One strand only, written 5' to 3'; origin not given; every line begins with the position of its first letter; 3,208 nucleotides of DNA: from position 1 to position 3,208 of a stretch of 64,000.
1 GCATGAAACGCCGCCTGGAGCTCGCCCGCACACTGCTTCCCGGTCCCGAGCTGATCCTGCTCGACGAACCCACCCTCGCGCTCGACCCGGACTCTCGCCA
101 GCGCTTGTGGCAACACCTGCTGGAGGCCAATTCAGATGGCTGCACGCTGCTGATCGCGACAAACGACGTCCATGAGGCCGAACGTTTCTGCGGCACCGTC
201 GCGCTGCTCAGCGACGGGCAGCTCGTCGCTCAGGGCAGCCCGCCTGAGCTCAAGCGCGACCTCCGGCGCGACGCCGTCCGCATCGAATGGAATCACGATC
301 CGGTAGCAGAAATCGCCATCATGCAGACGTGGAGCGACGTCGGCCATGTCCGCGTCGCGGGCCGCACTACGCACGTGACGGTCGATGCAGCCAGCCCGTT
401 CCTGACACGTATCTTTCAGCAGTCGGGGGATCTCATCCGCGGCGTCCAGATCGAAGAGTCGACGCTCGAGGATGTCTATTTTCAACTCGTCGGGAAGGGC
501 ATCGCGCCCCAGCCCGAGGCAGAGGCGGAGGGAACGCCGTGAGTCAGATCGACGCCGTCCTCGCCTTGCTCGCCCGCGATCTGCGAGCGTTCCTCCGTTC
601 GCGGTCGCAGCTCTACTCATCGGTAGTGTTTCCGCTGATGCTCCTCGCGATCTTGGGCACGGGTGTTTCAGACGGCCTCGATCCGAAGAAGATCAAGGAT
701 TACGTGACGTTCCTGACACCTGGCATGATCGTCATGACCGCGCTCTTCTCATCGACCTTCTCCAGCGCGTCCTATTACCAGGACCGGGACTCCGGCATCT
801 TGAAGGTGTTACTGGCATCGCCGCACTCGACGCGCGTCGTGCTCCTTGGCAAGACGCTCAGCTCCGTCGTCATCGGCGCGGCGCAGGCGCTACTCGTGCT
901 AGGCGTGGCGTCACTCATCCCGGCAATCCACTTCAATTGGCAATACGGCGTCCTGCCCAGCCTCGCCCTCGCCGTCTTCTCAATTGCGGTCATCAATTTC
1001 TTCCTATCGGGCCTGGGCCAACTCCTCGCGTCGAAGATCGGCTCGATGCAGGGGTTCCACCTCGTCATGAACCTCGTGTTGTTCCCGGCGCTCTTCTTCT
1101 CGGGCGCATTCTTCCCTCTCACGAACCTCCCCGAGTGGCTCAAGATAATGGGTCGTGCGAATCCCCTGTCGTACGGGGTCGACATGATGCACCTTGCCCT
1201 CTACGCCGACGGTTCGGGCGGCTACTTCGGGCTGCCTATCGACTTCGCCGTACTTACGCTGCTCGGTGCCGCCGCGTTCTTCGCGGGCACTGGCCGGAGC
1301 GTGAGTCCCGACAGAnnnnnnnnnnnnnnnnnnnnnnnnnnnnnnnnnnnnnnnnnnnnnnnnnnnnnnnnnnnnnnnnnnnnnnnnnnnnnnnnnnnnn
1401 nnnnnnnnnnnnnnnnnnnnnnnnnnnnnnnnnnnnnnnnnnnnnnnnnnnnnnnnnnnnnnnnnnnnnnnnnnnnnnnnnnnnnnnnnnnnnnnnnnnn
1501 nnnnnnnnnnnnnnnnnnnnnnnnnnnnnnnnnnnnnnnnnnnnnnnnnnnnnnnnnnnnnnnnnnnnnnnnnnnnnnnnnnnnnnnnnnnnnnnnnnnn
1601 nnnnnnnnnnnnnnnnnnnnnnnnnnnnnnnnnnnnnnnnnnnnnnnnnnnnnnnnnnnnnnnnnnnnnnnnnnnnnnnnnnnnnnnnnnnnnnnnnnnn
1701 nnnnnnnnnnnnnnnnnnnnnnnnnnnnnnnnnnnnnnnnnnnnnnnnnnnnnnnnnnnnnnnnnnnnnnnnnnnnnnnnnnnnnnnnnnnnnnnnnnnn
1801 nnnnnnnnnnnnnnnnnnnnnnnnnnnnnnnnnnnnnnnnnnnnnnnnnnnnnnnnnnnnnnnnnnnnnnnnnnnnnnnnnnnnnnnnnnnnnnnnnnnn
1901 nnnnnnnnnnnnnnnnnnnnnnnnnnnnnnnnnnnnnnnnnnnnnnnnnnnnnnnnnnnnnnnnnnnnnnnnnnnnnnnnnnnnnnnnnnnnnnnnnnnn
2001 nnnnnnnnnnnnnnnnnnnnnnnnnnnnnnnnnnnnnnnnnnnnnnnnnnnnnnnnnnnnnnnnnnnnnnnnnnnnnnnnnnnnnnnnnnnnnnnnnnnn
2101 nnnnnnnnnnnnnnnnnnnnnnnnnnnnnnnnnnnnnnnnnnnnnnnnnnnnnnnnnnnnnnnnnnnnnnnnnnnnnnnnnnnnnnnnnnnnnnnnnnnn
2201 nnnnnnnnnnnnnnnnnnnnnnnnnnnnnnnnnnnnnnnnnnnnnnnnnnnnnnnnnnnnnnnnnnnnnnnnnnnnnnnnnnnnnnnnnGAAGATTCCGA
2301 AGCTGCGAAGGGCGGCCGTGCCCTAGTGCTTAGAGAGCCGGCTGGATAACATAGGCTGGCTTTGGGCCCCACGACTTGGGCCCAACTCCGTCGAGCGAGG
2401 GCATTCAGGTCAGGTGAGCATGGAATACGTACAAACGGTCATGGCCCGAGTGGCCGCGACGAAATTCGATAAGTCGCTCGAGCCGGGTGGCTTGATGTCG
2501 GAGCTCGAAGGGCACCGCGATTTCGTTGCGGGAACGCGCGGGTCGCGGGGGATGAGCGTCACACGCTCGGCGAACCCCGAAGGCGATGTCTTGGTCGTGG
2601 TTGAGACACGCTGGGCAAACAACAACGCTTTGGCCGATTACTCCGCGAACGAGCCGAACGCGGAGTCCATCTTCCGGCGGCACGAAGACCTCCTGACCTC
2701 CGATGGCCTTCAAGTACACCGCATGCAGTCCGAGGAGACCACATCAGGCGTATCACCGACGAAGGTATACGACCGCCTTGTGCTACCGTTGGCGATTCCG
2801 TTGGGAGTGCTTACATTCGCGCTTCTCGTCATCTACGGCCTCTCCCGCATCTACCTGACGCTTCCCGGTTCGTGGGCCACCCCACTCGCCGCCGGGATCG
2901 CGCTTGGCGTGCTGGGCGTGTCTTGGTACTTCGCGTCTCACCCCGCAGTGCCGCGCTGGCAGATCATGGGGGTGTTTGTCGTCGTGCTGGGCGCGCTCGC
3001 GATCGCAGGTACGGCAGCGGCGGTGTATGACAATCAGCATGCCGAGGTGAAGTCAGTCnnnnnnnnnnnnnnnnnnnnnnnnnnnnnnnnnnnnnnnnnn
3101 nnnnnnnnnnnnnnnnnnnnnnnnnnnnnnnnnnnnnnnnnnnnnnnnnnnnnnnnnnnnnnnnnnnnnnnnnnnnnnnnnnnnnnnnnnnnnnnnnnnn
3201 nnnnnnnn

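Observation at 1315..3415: Copper-delivery and electron-donor module beside an aa3 oxidase that has no cytochrome c domain.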

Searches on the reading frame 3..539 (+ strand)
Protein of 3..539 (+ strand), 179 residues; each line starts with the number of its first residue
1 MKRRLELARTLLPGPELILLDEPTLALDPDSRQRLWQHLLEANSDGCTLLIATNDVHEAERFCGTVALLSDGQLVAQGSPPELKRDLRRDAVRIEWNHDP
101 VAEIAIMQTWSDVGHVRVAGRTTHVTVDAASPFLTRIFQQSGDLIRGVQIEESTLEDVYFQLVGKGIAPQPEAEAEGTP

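Call 3: search_protein_families(library=pfam, max_evalue=0.1, proteins=[window:3-539:+])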
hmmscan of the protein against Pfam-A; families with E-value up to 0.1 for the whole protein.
seq(179 aa): 4 families
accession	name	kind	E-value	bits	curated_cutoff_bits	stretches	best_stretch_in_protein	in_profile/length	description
PF13732.12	DrrA1-3_C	-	0.00011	23.3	27.4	1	78-163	1-81/81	ATP-binding protein DrrA1-3-like, C-terminal domain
PF00005.33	ABC_tran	-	0.0011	20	25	1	1-24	113-136/137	ABC transporter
PF13304.12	AAA_21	-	0.0027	18.2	27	1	11-53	255-297/304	AAA domain, putative AbiEii toxin, Type IV TA system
PF13466.11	STAS_2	-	0.058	14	29.2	0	26-60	6-40/80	STAS domain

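Call 4: search_protein_families(library=ncbifam, max_evalue=0.1, proteins=[window:3-539:+])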
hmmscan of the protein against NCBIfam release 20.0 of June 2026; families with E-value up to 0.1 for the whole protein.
seq(179 aa): 159 families (the best 25 are shown)
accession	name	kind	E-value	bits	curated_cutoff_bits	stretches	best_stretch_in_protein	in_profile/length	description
TIGR01188.1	drrA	subfamily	6.2e-29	101.2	312.45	1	1-164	129-302/302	daunorubicin resistance ABC transporter, ATP-binding protein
NF010060.0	PRK13537.1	equivalog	1.7e-24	86.3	521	1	1-166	151-311/314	nodulation factor ABC transporter ATP-binding protein NodI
NF010059.0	PRK13536.1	equivalog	1.1e-20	73.6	549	1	1-166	179-339/342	nodulation factor ABC transporter ATP-binding protein NodI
TIGR01288.1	nodI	equivalog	6e-18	64.9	424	1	1-165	140-299/303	nodulation factor ABC transporter ATP-binding protein NodI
NF033858.1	ABC2_perm_RbbA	equivalog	1.2e-15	56.6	1050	1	1-87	402-488/909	ribosome-associated ATPase/putative transporter RbbA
TIGR03864.1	PQQ_ABC_ATP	hypoth_equivalog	4.6e-15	55.7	302.25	1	2-92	138-228/236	ABC transporter, ATP-binding subunit, PQQ-dependent alcohol dehydrogenase system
NF000106.1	40850658_otr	exception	3.2e-14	52.8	750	1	1-122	149-269/351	oxytetracycline efflux ABC transporter Otr(C) ATP-binding subunit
TIGR00972.1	3a0107s01c2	equivalog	3.2e-13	49.6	343.2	1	3-83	151-230/248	phosphate ABC transporter ATP-binding protein PstB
TIGR04521.1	ECF_ATPase_2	equivalog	1e-12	47.8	330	1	2-85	150-234/279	energy-coupling factor transporter ATPase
TIGR03873.1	F420-0_ABC_ATP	hypoth_equivalog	1.8e-12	47.1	372.4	1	2-83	143-224/256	putative F420-0 ABC transporter ATP-binding protein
TIGR02315.1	ABC_phnC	equivalog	7.3e-12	45.2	266.1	1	2-86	151-236/243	phosphonate ABC transporter ATP-binding protein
TIGR03522.1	GldA_ABC_ATP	equivalog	7.6e-12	45.3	402.6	1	2-161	139-299/301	gliding motility-associated ABC transporter ATP-binding subunit GldA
TIGR01186.1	proV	subfamily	8.8e-12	44.8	326.6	1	1-129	134-257/363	betaine/proline/choline family ABC transporter ATP-binding protein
NF008409.0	PRK11231.1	equivalog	1.1e-11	44.6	375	1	3-102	145-247/255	Fe(3+) dicitrate ABC transporter ATP-binding protein FecE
TIGR04406.1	LPS_export_lptB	equivalog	6.7e-11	41.9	240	1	2-85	141-224/239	LPS export ABC transporter ATP-binding protein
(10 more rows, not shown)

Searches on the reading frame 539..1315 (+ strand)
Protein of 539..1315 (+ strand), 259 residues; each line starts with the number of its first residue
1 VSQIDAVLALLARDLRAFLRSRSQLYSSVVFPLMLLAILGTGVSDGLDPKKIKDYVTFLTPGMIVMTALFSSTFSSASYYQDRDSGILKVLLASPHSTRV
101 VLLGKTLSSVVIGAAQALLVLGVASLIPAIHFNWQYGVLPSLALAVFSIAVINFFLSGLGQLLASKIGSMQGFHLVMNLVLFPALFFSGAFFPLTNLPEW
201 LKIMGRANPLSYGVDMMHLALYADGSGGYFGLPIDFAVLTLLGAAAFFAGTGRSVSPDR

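Call 3: search_protein_families(library=pfam, max_evalue=0.1, proteins=[window:539-1315:+])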
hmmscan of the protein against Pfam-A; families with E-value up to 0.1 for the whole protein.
seq(259 aa): 6 families
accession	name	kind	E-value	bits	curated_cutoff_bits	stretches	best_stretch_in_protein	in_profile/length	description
PF01061.29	ABC2_membrane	-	1.1e-32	113.7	26.9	1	7-218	3-207/211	ABC-2 type transporter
PF12698.13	ABC2_membrane_3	-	3e-15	56.6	31.6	1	50-247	155-342/347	ABC-2 family transporter protein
PF12679.13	ABC2_membrane_2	-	1.1e-08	35.1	27.2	1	9-151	2-157/283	ABC-2 family transporter protein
PF03379.19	CcmB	-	1.5e-08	34.8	24.9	1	8-160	2-149/215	CcmB protein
PF12730.13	ABC2_membrane_4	-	0.0025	18.2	27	1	27-156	21-151/179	ABC-2 family transporter protein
PF13346.12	ABC2_membrane_5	-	0.007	16.4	25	1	63-196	39-168/205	ABC-2 family transporter protein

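Call 4: search_protein_families(library=ncbifam, max_evalue=0.1, proteins=[window:539-1315:+])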
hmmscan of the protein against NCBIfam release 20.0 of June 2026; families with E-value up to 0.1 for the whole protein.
seq(259 aa): 10 families
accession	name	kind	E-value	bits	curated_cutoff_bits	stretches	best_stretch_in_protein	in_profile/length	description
TIGR01247.1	drrB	subfamily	8.5e-45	153.3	223.05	1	13-245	1-227/236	daunorubicin resistance ABC transporter membrane protein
TIGR03861.1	phenyl_ABC_PedC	subfamily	2.1e-28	99.6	241.35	1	7-224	4-224/253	alcohol ABC transporter, permease protein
NF011648.0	PRK15066.1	subfamily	1.1e-16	61.2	225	1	6-221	9-219/257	ABC transporter permease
TIGR00025.1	Mtu_efflux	paralog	1.1e-13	51.4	146.9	1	39-218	25-197/238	ABC transporter efflux protein, DrrB family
TIGR01291.1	nodJ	subfamily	1.7e-11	44.1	206.65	1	23-224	24-220/253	ABC-2 type transporter, NodJ family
NF038293.1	permease_SagH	equivalog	5.8e-11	41.8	450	2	62-204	183-320/370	SagH family ABC transporter permease subunit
TIGR01248.1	drrC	subfamily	5e-08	33.3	165.65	1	68-218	1-146/152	daunorubicin resistance protein C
TIGR03062.1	pip_yhgE_Cterm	subfamily_domain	1.5e-06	28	102.2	1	95-249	57-198/208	YhgE/Pip family protein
NF033858.1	ABC2_perm_RbbA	equivalog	3.1e-05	22.1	1050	1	58-215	714-867/909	ribosome-associated ATPase/putative transporter RbbA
TIGR00956.1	3a01205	subfamily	0.022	12.3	1959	1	142-222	1216-1296/1394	pleiotropic drug resistance family protein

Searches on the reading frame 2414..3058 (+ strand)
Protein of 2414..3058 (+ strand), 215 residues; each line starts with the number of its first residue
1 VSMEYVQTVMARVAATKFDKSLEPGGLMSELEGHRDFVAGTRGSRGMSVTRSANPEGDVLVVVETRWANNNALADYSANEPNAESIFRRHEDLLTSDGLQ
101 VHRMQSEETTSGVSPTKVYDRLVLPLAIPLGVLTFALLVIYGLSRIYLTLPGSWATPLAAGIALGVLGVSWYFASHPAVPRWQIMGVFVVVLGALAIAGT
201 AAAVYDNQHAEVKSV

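Call 48: search_protein_representatives(alignment_id=A3)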
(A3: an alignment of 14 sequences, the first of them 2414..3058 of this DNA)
Query: 14 sequences, 213 profile positions. Proteins with E-value up to 0.001 (for the whole library): 626; up to 1e-10: 94; up to 1e-30: 32. The best 150 are listed.
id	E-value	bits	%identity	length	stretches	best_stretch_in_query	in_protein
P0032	1.1e-91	322.5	-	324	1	1-211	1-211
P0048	1.1e-91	322.4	-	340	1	1-209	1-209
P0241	1.8e-88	312.0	-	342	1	1-210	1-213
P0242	8.7e-88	309.7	-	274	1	1-200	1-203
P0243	1.6e-84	299.1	-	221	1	1-192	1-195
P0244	1.9e-82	292.3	-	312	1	1-211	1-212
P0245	1.6e-71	256.5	-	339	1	1-211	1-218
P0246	7.7e-70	251.1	-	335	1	1-210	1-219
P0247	6.6e-67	241.5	-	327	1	21-209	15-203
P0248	7.0e-66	238.1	-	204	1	1-152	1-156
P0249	5.0e-65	235.3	-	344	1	1-206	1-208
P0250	6.6e-65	234.9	-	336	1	1-210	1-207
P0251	4.9e-63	228.8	-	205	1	2-156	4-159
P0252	5.1e-63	228.8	-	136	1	1-136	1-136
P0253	1.6e-62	227.1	-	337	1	1-204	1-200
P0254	5.9e-58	212.2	-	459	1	1-210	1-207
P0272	5.1e-29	117.7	-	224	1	111-208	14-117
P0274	1.1e-26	110.0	-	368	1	105-212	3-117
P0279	1.1e-24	103.5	-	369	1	109-210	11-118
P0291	1.6e-17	80.1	-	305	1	115-209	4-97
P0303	1.3e-12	64.0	-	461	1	4-110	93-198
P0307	3.8e-12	62.5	-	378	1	107-211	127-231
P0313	1.2e-11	60.9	-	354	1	109-211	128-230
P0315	1.5e-11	60.5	-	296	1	107-209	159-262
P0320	2.5e-11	59.8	-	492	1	7-129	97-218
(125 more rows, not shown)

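Call 49: search_protein_families(library=pfam, max_evalue=0.01, proteins=[P0272, P0274, P0279, P0291, P0307, P0313, P0315, P0303, P0320, P0254])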
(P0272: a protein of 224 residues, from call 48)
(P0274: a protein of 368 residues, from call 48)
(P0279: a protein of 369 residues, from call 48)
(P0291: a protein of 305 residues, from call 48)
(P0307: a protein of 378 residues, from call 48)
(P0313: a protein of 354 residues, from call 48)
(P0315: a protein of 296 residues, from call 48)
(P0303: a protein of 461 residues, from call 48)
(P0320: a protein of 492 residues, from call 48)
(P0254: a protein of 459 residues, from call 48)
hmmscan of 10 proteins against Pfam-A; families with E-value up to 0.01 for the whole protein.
P0272 (224 aa): 2 families
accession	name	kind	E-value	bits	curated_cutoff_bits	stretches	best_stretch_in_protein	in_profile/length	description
PF13473.12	Cupredoxin_1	-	5.4e-09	36.5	27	1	129-223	19-104/104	Cupredoxin-like domain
PF00127.26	Copper-bind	-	0.00012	22.9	21.2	1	138-224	10-99/99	Copper binding proteins, plastocyanin/azurin family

P0274 (368 aa): 1 family
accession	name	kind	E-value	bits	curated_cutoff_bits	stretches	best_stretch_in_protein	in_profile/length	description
PF06525.17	SoxE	-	6e-09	36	21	2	150-235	48-137/149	Sulfocyanin (SoxE) domain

P0279 (369 aa): 6 families
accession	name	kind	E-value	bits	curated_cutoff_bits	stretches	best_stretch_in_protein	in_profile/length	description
PF00127.26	Copper-bind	-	2.7e-16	60.2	21.2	2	280-369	16-99/99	Copper binding proteins, plastocyanin/azurin family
PF13473.12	Cupredoxin_1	-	5.6e-14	52.5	27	2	283-368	37-104/104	Cupredoxin-like domain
PF07731.20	Cu-oxidase_2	-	2.3e-07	31.1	20.4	1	278-358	30-120/137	Multicopper oxidase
PF06525.17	SoxE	-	4.8e-07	29.8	21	1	151-241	43-140/149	Sulfocyanin (SoxE) domain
PF01957.25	NfeD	-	9.6e-05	23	29.1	0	172-211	11-46/57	NfeD-like C-terminal, partner-binding domain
PF19487.4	DUF6023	-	0.0085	16.4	26.8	0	194-254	56-116/150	Family of unknown function (DUF6023)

P0291 (305 aa): 5 families
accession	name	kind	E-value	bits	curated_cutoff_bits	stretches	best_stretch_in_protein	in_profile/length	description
PF13473.12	Cupredoxin_1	-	2.2e-22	79.4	27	2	216-302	23-102/104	Cupredoxin-like domain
PF00127.26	Copper-bind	-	1.1e-19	71.1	21.2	2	109-202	5-99/99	Copper binding proteins, plastocyanin/azurin family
PF23509.1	MSMEG_3727_PQQ-assoc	-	3.9e-06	26.8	27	0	200-266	31-97/152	MSMEG_3727, PQQ-associated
PF06525.17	SoxE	-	0.00038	20.4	21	0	230-256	41-67/149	Sulfocyanin (SoxE) domain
PF04151.21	PPC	-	0.0064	17.8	25.9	0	233-291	10-67/70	Bacterial pre-peptidase C-terminal domain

P0307 (378 aa): 2 families
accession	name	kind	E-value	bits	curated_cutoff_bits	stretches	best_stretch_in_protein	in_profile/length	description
PF13473.12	Cupredoxin_1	-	1.7e-10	41.2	27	1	252-335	28-104/104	Cupredoxin-like domain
PF00127.26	Copper-bind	-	0.0003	21.6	21.2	1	251-334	9-97/99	Copper binding proteins, plastocyanin/azurin family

P0313 (354 aa): 3 families
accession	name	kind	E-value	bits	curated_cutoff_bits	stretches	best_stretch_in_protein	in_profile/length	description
PF13473.12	Cupredoxin_1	-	9.3e-06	26.1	27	1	251-353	10-104/104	Cupredoxin-like domain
PF12270.13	Cyt_c_ox_IV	-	5.3e-05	23.7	26.9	1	6-118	5-124/132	Cytochrome c oxidase subunit IV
PF00127.26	Copper-bind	-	0.0024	18.7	21.2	1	267-353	8-98/99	Copper binding proteins, plastocyanin/azurin family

P0315 (296 aa): 0 families

P0303 (461 aa): 10 families
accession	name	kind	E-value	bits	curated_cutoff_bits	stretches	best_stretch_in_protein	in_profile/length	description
PF13473.12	Cupredoxin_1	-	1.6e-27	96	27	2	246-347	15-104/104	Cupredoxin-like domain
PF00127.26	Copper-bind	-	8.8e-13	49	21.2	2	379-460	17-98/99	Copper binding proteins, plastocyanin/azurin family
PF04151.21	PPC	-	1.3e-11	45.6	25.9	2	264-332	3-66/70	Bacterial pre-peptidase C-terminal domain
PF07732.21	Cu-oxidase_3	-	4.2e-06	27.3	21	1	369-458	17-109/119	Multicopper oxidase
PF07731.20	Cu-oxidase_2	-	7.1e-05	23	20.4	0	265-346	32-132/137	Multicopper oxidase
PF23509.1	MSMEG_3727_PQQ-assoc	-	0.0009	19.1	27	0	259-336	52-120/152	MSMEG_3727, PQQ-associated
PF01545.26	Cation_efflux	-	0.0025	18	26.6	0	190-237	48-94/198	Cation efflux family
PF17481.7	Phage_sheath_domII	-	0.0066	17.3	31.4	0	355-442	25-82/98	Phage tail sheath protein beta-sandwich domain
PF10670.15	DUF4198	-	0.0076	16.8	34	0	297-335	172-206/209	Domain of unknown function (DUF4198)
PF00630.25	Filamin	-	0.0096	17.2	26.9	0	344-411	24-74/93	Filamin/ABP280 repeat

P0320 (492 aa): 2 families
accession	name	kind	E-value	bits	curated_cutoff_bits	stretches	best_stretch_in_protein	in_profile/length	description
PF13473.12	Cupredoxin_1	-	3.6e-16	59.5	27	2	389-491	23-104/104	Cupredoxin-like domain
PF00127.26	Copper-bind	-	1.7e-10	41.7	21.2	2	261-360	10-99/99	Copper binding proteins, plastocyanin/azurin family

P0254 (459 aa): 3 families
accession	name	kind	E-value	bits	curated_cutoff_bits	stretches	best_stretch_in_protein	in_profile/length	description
PF13473.12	Cupredoxin_1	-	2e-17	63.5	27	2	373-458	34-104/104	Cupredoxin-like domain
PF00127.26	Copper-bind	-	4e-10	40.4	21.2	2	375-459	18-99/99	Copper binding proteins, plastocyanin/azurin family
PF04151.21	PPC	-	0.00071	20.8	25.9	0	241-307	6-64/70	Bacterial pre-peptidase C-terminal domain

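Call 55: search_protein_families(library=pfam, max_evalue=0.01, proteins=[P0307])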
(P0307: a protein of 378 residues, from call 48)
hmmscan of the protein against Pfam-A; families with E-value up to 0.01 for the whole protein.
P0307 (378 aa): 2 families
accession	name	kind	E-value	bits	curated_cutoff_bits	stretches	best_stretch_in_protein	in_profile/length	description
PF13473.12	Cupredoxin_1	-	1.7e-10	41.2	27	1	252-335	28-104/104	Cupredoxin-like domain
PF00127.26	Copper-bind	-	0.0003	21.6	21.2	1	251-334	9-97/99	Copper binding proteins, plastocyanin/azurin family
